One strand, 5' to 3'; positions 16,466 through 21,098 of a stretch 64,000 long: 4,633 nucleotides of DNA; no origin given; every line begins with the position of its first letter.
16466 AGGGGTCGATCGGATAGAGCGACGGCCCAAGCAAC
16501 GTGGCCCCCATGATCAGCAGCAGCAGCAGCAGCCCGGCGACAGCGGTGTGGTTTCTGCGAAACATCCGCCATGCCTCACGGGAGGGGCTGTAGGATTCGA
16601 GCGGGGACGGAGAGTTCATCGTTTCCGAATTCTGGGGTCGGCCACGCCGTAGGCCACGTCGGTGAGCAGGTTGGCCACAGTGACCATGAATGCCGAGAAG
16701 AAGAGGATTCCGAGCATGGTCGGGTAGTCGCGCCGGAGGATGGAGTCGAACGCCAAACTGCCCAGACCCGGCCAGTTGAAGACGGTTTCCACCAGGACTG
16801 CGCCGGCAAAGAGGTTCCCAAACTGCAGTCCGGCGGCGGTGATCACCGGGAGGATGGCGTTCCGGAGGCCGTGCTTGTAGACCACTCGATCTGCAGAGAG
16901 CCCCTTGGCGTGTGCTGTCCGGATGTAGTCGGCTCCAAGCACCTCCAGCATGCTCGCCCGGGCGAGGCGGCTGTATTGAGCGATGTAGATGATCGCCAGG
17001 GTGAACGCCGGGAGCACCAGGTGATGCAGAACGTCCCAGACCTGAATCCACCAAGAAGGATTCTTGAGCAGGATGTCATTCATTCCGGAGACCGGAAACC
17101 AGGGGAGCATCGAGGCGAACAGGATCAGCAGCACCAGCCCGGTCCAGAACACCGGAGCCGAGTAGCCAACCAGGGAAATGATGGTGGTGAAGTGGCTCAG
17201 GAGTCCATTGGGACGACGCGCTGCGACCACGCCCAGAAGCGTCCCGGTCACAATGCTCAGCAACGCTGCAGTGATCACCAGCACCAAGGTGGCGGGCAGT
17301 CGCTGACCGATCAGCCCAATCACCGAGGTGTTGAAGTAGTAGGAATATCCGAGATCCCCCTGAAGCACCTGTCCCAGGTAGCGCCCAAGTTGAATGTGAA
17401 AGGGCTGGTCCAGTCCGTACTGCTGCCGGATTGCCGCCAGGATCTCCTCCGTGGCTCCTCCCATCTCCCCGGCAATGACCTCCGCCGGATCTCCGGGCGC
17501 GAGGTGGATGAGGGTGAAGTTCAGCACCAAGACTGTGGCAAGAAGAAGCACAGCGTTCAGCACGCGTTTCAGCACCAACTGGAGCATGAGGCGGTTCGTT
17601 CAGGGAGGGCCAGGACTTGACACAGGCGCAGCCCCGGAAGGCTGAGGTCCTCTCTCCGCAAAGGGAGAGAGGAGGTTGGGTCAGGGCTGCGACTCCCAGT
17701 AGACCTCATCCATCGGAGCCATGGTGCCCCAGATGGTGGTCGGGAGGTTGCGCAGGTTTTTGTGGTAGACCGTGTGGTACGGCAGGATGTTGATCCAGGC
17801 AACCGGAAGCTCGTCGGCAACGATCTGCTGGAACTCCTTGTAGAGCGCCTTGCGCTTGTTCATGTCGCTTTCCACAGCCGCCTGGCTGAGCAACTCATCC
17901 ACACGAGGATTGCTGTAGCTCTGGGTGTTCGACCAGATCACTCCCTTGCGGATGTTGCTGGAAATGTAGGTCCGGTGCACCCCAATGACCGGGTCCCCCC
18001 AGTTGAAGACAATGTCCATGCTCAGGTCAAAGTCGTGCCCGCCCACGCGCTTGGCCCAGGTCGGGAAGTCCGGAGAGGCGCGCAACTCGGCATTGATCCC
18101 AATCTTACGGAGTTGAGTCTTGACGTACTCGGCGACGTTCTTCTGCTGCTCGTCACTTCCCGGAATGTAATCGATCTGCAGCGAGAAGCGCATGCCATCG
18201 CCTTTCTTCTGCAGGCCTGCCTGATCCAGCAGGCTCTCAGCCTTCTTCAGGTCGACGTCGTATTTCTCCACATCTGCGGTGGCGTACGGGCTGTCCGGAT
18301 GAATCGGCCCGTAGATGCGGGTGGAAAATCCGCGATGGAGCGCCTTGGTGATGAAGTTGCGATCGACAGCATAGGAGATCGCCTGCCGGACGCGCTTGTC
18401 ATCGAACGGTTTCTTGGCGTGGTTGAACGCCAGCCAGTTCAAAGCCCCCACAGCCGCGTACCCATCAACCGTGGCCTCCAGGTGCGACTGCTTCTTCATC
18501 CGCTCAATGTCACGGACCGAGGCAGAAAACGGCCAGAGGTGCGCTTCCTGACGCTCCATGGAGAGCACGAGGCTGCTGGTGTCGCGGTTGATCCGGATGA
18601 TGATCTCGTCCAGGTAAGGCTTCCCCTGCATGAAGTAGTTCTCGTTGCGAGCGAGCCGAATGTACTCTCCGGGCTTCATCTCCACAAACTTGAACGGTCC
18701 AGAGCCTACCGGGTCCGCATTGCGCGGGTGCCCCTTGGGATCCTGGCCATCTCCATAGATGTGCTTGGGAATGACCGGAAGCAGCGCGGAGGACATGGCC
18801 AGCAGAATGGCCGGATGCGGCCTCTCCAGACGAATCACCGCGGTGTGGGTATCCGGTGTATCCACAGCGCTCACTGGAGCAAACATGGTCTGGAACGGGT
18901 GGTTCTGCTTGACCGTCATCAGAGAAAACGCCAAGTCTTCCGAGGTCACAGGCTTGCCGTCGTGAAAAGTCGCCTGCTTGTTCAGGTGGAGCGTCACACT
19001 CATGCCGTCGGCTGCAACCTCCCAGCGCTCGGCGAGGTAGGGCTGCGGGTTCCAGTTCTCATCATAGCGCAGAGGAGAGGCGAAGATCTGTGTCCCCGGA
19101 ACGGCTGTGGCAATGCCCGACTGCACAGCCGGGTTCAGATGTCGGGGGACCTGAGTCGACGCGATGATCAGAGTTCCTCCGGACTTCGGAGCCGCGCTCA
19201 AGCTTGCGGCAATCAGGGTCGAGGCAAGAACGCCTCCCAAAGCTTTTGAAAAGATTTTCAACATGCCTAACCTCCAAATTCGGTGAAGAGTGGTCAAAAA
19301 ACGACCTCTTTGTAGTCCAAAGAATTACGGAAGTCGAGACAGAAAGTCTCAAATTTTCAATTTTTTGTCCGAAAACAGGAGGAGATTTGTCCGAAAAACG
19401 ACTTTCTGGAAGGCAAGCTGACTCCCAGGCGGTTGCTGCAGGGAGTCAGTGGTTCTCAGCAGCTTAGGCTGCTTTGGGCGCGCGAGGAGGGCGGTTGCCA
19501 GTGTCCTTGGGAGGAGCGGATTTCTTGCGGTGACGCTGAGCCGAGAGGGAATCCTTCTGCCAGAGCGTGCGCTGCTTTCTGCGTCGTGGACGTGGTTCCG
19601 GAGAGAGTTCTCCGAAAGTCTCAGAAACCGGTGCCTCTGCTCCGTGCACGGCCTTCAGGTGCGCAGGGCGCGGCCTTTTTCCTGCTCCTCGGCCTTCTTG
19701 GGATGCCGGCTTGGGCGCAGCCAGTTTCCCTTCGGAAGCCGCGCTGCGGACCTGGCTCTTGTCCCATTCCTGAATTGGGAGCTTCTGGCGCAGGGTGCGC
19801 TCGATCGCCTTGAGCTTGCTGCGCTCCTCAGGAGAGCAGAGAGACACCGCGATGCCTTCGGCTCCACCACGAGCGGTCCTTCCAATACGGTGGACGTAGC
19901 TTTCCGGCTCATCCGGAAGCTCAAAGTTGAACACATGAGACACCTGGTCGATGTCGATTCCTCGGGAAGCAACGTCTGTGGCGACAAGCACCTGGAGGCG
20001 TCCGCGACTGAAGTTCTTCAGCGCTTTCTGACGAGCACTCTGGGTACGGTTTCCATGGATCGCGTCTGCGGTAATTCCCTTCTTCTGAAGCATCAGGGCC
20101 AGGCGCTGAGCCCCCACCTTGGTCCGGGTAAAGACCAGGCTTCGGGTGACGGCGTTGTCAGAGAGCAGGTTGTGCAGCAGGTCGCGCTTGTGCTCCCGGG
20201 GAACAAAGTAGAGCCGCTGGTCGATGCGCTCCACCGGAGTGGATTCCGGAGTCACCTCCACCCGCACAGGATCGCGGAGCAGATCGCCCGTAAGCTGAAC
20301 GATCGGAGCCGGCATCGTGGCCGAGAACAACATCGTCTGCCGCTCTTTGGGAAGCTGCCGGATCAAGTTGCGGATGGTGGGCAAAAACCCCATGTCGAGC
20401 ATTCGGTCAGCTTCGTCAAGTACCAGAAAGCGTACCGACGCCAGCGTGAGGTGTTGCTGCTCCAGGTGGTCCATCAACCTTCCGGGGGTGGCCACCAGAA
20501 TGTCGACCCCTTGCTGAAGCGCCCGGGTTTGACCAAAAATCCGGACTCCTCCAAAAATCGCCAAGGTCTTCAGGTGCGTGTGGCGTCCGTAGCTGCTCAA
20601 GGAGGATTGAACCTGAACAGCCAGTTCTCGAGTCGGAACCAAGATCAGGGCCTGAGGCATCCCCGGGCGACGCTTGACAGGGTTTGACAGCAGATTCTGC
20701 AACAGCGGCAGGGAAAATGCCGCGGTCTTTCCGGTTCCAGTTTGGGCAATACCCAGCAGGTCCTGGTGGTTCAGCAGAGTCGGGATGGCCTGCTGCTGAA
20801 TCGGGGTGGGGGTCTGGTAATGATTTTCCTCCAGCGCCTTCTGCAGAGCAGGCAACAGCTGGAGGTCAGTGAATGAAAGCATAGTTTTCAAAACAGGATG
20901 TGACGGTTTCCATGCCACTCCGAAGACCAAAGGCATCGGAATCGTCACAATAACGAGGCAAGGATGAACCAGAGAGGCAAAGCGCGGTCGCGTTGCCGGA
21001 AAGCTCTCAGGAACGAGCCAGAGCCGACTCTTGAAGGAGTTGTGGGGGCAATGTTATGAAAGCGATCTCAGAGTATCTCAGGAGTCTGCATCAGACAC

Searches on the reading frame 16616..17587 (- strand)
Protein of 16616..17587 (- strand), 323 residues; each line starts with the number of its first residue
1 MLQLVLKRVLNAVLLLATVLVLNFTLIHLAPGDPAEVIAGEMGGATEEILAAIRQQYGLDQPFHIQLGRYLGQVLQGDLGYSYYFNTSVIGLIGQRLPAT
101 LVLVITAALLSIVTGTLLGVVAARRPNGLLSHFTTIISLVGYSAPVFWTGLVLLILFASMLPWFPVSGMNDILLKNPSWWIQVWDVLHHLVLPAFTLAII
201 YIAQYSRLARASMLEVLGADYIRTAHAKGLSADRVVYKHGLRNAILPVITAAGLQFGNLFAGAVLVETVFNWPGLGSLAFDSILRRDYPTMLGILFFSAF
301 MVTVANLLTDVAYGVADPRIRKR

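Call 41: search_protein_families(library=pfam, proteins=[window:16616-17587:-], max_evalue=0.00001)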
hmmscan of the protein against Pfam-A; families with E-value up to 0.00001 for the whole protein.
window:16616-17587:- (323 aa): 2 families
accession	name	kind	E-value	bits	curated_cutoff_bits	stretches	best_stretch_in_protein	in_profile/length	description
PF00528.27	BPD_transp_1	-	5.9e-42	143.9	26.4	1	115-322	1-184/184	Binding-protein-dependent transport system inner membrane component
PF19300.4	BPD_transp_1_N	-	4.4e-14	53.1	23.8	1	1-103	1-113/114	Binding-prot-dependent transport system membrane comp, N-term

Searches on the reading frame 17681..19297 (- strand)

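Call 41: search_protein_families(library=pfam, proteins=[window:17681-19297:-], max_evalue=0.00001)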
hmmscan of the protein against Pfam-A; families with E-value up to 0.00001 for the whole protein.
window:17681-19297:- (538 aa): 1 family
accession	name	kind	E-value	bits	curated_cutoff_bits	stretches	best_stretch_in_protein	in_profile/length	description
PF00496.27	SBP_bac_5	-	3e-83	280.4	32.4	1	84-437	2-354/368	Bacterial extracellular solute-binding proteins, family 5 Middle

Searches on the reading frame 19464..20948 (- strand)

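Call 41: search_protein_families(library=pfam, proteins=[window:19464-20948:-], max_evalue=0.00001)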
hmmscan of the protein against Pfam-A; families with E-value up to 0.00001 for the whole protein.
window:19464-20948:- (494 aa): 3 families
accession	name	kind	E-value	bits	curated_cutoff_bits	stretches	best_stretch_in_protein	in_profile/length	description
PF00270.35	DEAD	-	1.5e-50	171.6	26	1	48-215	1-163/167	DEAD/DEAH box helicase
PF00271.37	Helicase_C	-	5.1e-31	107.6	23.5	1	254-362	2-110/110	Helicase conserved C-terminal domain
PF04851.21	ResIII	-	4.8e-09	36.8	22.5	1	47-212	4-162/164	Type III restriction enzyme, res subunit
